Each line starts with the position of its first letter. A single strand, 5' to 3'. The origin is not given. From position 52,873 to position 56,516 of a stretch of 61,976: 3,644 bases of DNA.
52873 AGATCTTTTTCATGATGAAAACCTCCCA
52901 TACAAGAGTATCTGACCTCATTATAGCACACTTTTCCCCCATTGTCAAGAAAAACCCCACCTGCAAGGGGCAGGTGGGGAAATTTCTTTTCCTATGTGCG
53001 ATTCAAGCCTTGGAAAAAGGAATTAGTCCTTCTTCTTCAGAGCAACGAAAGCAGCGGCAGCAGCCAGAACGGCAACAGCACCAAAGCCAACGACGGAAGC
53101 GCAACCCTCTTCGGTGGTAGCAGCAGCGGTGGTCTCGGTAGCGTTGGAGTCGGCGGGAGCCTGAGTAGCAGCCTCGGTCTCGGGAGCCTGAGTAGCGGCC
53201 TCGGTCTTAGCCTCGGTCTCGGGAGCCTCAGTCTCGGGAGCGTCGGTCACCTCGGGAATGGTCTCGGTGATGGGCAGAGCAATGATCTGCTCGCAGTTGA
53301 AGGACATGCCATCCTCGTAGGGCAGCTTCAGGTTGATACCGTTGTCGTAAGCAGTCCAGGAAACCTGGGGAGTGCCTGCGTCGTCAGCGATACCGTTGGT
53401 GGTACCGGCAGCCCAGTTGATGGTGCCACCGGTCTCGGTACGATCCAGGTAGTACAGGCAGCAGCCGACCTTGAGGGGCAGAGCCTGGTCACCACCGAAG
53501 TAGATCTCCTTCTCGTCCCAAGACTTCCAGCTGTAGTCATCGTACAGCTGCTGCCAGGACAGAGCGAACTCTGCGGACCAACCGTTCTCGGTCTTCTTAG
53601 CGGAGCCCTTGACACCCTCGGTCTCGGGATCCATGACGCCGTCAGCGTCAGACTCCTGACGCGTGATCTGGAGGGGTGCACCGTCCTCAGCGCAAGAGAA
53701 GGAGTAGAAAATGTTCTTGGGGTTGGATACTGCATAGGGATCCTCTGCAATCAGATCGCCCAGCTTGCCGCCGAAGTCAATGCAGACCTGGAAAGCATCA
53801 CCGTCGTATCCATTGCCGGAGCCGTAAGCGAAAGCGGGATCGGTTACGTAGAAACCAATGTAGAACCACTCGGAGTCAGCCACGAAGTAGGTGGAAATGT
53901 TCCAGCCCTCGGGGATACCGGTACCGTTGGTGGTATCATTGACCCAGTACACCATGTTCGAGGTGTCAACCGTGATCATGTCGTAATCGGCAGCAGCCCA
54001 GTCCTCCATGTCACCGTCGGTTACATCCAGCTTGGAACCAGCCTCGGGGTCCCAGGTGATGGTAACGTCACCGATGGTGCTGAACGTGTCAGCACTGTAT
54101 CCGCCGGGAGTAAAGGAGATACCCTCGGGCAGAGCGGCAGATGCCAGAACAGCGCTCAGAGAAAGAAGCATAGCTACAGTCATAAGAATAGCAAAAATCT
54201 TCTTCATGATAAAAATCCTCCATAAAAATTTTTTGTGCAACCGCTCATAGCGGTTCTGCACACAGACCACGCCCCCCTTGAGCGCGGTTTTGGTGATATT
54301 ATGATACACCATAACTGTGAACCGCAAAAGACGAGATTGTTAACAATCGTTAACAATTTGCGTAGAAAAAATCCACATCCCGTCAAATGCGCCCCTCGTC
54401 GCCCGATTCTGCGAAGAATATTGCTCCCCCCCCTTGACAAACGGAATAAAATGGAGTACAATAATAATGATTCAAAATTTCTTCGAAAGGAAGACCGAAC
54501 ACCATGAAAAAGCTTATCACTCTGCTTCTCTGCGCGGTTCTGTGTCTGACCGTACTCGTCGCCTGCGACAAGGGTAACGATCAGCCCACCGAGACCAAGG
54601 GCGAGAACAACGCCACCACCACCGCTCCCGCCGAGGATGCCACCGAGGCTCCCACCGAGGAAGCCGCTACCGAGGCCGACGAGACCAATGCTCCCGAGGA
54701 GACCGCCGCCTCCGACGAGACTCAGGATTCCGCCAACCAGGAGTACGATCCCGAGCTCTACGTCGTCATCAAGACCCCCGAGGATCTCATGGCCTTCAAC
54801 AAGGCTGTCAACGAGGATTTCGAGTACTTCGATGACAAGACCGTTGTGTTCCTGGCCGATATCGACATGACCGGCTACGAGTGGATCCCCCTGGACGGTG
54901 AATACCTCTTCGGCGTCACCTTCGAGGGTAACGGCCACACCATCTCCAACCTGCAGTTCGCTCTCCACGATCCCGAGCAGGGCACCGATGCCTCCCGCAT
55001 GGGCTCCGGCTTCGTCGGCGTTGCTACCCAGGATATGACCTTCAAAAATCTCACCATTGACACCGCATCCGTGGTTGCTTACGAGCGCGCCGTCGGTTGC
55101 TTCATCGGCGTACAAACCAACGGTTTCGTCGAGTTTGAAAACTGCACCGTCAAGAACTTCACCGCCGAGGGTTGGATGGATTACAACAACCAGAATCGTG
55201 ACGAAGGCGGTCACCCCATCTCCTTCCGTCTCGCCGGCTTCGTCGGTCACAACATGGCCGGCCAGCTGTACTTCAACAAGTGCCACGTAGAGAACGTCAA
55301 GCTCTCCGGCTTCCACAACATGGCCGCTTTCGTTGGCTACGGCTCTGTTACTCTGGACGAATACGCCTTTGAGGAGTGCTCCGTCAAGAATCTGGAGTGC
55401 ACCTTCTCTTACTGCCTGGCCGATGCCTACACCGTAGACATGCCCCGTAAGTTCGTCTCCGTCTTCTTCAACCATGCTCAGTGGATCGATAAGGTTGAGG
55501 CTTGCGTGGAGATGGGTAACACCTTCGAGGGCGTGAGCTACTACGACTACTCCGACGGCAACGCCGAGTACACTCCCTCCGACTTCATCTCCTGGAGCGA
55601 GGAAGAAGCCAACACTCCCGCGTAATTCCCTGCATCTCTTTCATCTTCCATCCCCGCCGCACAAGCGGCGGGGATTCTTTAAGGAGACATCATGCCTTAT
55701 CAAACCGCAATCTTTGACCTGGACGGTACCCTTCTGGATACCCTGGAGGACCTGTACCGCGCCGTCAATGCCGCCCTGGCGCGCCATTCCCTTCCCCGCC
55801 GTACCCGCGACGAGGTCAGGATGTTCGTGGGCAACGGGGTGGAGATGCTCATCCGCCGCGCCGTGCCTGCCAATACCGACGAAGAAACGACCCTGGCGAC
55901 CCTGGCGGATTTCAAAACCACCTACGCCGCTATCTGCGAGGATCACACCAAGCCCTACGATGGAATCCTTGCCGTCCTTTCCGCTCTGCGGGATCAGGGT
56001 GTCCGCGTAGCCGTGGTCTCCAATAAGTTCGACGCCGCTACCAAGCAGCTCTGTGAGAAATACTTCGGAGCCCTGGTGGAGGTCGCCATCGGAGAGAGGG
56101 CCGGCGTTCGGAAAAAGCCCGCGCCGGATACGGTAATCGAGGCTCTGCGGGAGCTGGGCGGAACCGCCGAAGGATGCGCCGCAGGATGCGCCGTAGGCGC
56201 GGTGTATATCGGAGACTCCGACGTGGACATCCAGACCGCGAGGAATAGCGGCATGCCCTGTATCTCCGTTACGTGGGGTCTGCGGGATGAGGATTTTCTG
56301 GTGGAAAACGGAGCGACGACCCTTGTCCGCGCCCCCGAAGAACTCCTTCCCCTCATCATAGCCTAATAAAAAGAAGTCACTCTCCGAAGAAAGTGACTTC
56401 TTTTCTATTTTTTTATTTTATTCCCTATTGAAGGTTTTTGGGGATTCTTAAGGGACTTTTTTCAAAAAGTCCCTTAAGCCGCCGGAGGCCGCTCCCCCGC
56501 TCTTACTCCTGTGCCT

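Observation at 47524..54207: Recurrent C-terminal tripartite tail (P/T/E/A linker, G-C-[AGS]-[SGA], TM helix, KKKD-COOH) on five secreted proteins: candidate sorting signal without a visible sorting enzyme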

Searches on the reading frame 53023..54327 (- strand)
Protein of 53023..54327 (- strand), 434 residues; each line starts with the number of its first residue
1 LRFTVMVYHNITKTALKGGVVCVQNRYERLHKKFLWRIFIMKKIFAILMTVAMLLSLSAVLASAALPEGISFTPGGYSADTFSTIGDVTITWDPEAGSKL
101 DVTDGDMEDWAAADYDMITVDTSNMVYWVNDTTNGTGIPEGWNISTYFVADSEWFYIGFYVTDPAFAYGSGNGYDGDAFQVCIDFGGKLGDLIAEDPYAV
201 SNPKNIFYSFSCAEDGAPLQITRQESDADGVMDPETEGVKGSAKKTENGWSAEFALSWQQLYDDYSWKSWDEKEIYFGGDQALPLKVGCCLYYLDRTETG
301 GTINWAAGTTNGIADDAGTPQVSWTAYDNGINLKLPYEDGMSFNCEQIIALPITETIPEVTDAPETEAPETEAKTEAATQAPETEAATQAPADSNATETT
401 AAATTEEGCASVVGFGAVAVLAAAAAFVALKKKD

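Call 3: search_protein_families(library=ncbifam, proteins=[window:53023-54327:-], max_evalue=10)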
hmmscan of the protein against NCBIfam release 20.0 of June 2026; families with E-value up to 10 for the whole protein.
window:53023-54327:- (434 aa): 3 families
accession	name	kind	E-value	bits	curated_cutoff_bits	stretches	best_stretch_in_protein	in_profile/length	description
TIGR04564.1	Synergist_CTERM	domain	0.12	12.4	22.5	1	408-433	4-26/27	Synerg-CTERM sorting domain-containing protein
NF005411.0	PRK06975.1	equivalog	0.12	10.6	414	1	357-433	273-350/660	fused uroporphyrinogen-III synthase HemD/membrane protein HemX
NF041335.1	surf_glcprot_Halo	equivalog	7.5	4.5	1100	1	362-431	792-860/862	ArtA-dependent S-layer glycoprotein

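Call 4: search_protein_families(library=pfam, proteins=[window:53023-54327:-], max_evalue=0.1)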
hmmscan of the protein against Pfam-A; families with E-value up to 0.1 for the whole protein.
window:53023-54327:- (434 aa): 0 families

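Call 25: find_homologous_proteins(query=window:53026-54207:-, max_evalue=0.001)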
Query seq(394 aa) (394 aa): 326 proteins with E <= 0.001 among 8000 candidates; the best 120 are listed.
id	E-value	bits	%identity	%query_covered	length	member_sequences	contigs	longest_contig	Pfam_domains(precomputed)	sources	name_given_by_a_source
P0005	1.2e-262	889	100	100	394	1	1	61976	-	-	-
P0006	3.5e-189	647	72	95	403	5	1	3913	-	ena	-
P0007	2.7e-183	628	73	100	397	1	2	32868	-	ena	-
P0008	6.7e-178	610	71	100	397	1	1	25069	-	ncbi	-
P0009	1.1e-177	609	67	100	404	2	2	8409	-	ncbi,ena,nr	ncbi:MAG: hypothetical protein IJA91_01775 [Clostridia bacterium]|nr:hypothetical protein [Clostridi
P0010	1.9e-176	605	70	100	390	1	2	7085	-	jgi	-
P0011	3.5e-176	604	70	95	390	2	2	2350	-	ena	-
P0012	7.3e-176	603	69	95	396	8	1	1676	-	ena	-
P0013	2.2e-174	599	66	95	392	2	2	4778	-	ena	-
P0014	3.5e-172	591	67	92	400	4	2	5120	-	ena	-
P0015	4.8e-172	591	69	100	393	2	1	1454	-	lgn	-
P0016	5.8e-172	591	69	95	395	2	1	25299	-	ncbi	-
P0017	6.8e-171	587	65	95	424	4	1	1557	-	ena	-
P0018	7.6e-171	587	68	100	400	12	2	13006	-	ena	-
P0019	8.5e-171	587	68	100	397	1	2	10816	-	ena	-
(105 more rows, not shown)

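Call 96: predict_structure(alignment_id=A8)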
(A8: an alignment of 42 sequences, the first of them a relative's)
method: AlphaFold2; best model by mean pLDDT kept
length: 394 residues; sequences in the alignment: 42
mean_pLDDT: 79.9   pTM: 0.74
mean pLDDT of the five models: 79.9, 79.0, 77.8, 76.2, 74.8
residues with pLDDT >= 90: 222; 70-90: 81; 50-70: 15; < 50: 76
segments of 3 or more residues with pLDDT < 50: 17-22, 323-387, 390-394
pLDDT, mean of each block of 10 residues (from residue 1): 74 57 70 93 95 97 93 94 96 92 97 97 93 88 89 82 90 93 87 91 95 97 86 89 95 92 94 90 90 95 96 89 46 39 33 28 28 36 46 42
secondary structure, 60 per line:
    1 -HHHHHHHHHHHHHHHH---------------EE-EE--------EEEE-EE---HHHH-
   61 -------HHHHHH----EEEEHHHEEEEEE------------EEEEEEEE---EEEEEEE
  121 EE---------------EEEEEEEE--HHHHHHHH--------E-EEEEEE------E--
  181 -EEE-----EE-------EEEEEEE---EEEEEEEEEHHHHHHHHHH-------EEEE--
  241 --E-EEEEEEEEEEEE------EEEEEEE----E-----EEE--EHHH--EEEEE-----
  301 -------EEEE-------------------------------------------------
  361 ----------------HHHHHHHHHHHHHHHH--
elements in order: H2-17 E46-49 H56-59 H68-73 E78-81 E85-90 E103-110 E114-122 E138-145 H148-155 E166-171 E182-184 E199-205 E209-217 H218-227 E235-238 E245-256 E263-269 E280-282 E291-295 E308-311 H377-392

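Call 98: fold_search(model_id=the predicted structure, library=pdb)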
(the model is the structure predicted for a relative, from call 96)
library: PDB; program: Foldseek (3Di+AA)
matches with E <= 10: 739; with E <= 0.001: 6
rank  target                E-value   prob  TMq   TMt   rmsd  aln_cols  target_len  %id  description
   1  1i82_A                2.5e-08  1.00  0.38  0.73   5.3       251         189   14  FAMILY 9 CARBOHYDRATE-BINDING MODULE FROM THERMOTOGA MARITIMA XYLANASE 10A WITH CELLOBIOSE (released 2001-06-13)
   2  7nwn                  6.3e-08  1.00  0.38  0.70   5.2       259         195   12  A carbohydrate binding module family 9 (CBM9) from Caldicellulsiruptor kristjanssonii (released 2021-07-07)
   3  7nwo                  2.1e-07  1.00  0.36  0.68   6.3       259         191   12  A carbohydrate binding module family 9 (CBM9) from Caldicellulosiruptor kristjanssonii in complex with glucose (released 2021-07-07)
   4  4jpq_A                2.7e-06  1.00  0.37  0.60   5.9       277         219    9  Crystal structure of a putative carbohydrate-binding protein (BACUNI_03838) from Bacteroides uniformis ATCC 8492 at 2. (released 2013-04-17)
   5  4jpq_B                4.8e-06  1.00  0.36  0.59   6.2       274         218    9  Crystal structure of a putative carbohydrate-binding protein (BACUNI_03838) from Bacteroides uniformis ATCC 8492 at 2. (released 2013-04-17)
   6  7b04_C                6.0e-04  0.94  0.26  0.33  13.3       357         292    9  Structure of Nitrite oxidoreductase (Nxr) from the anammox bacterium Kuenenia stuttgartiensis. (released 2021-07-14)
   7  2ivf_C                1.2e-03  1.00  0.29  0.48   7.7       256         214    9  Ethylbenzene dehydrogenase from Aromatoleum aromaticum (released 2006-09-14)
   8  7b04_O                6.9e-03  0.72  0.27  0.34  13.8       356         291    9  Structure of Nitrite oxidoreductase (Nxr) from the anammox bacterium Kuenenia stuttgartiensis. (released 2021-07-14)
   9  4zel_B                9.1e-03  0.77  0.18  0.14   7.4       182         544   10  Human dopamine beta-hydroxylase (released 2016-04-20)
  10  4zel_A                1.8e-02  0.75  0.21  0.16  12.0       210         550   10  Human dopamine beta-hydroxylase (released 2016-04-20)
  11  7uwu_B                2.5e-02  0.44  0.25  0.18  13.8       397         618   10  Starch adherence system protein 6 (Sas6) (released 2023-06-14)
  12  7uww_B                7.9e-02  0.20  0.23  0.16  13.8       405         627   11  Sas6 with alpha-cyclodextrin (released 2023-06-14)
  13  2x12_A                1.3e-01  0.10  0.16  0.24  10.8       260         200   12  pH-induced modulation of Streptococcus parasanguinis adhesion by Fap1 fimbriae (released 2010-07-07)
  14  7z6h_B                1.4e-01  0.03  0.09  0.12  21.4       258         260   10  Structure of DNA-bound human RAD17-RFC clamp loader and 9-1-1 checkpoint clamp (released 2022-05-04)
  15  1m7e_A                1.5e-01  0.08  0.08  0.16  15.2       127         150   11  Crystal structure of the phosphotyrosine binding domain(PTB) of mouse Disabled 2(Dab2):implications for Reeling signal (released 2003-08-05)
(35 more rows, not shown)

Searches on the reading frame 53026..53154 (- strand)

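Call 5: search_protein_families(library=ncbifam, proteins=[window:53026-53154:-], max_evalue=10)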
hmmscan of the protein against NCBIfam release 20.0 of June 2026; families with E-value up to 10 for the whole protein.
seq(43 aa): 3 families
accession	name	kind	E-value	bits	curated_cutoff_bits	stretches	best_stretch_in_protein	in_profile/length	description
TIGR04564.1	Synergist_CTERM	domain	0.0033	17.4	22.5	1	17-42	4-26/27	Synerg-CTERM sorting domain-containing protein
NF058630.1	repair_Rv3395c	exception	0.0092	15.7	65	1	6-40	23-57/153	DnaE2-dependent mutagenesis accessory factor ImuA'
NF058571.1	GVDTG_CTERM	domain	0.012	16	29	1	9-40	13-42/44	GVDTG sorting domain-containing protein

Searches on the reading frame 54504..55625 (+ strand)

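Call 18: search_protein_families(library=pfam, proteins=[window:54504-55625:+], max_evalue=0.01)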
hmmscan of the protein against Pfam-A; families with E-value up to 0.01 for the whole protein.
window:54504-55625:+ (373 aa): 3 families
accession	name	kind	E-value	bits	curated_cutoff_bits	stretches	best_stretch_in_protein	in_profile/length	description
PF21827.1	New_glue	-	0.00051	20.2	31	1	1-69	1-61/94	New glue protein family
PF07581.17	Glug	-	0.0007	20.3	20.5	0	242-269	4-25/28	The GLUG motif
PF16318.11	DUF4957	-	0.00071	19.9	30.8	0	176-225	42-93/142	Domain of unknown function (DUF4957)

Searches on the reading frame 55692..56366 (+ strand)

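Call 79: search_protein_families(library=pfam, proteins=[window:55692-56366:+], max_evalue=0.001)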
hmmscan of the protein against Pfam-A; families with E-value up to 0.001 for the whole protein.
window:55692-56366:+ (224 aa): 5 families
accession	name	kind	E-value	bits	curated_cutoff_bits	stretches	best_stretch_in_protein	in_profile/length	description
PF13419.12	HAD_2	-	3.4e-32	112.4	23.8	1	7-193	2-178/178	Haloacid dehalogenase-like hydrolase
PF00702.32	Hydrolase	-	7.8e-23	82.3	26.4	1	4-187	2-191/191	haloacid dehalogenase-like hydrolase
PF12710.13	HAD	-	5e-13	50.3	27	1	6-184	1-189/189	haloacid dehalogenase-like hydrolase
PF13242.12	Hydrolase_like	-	2.7e-06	27.7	22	1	140-202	2-57/75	HAD-hyrolase-like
PF13344.12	Hydrolase_6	-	0.0001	22.7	27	0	86-124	13-51/101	Haloacid dehalogenase-like hydrolase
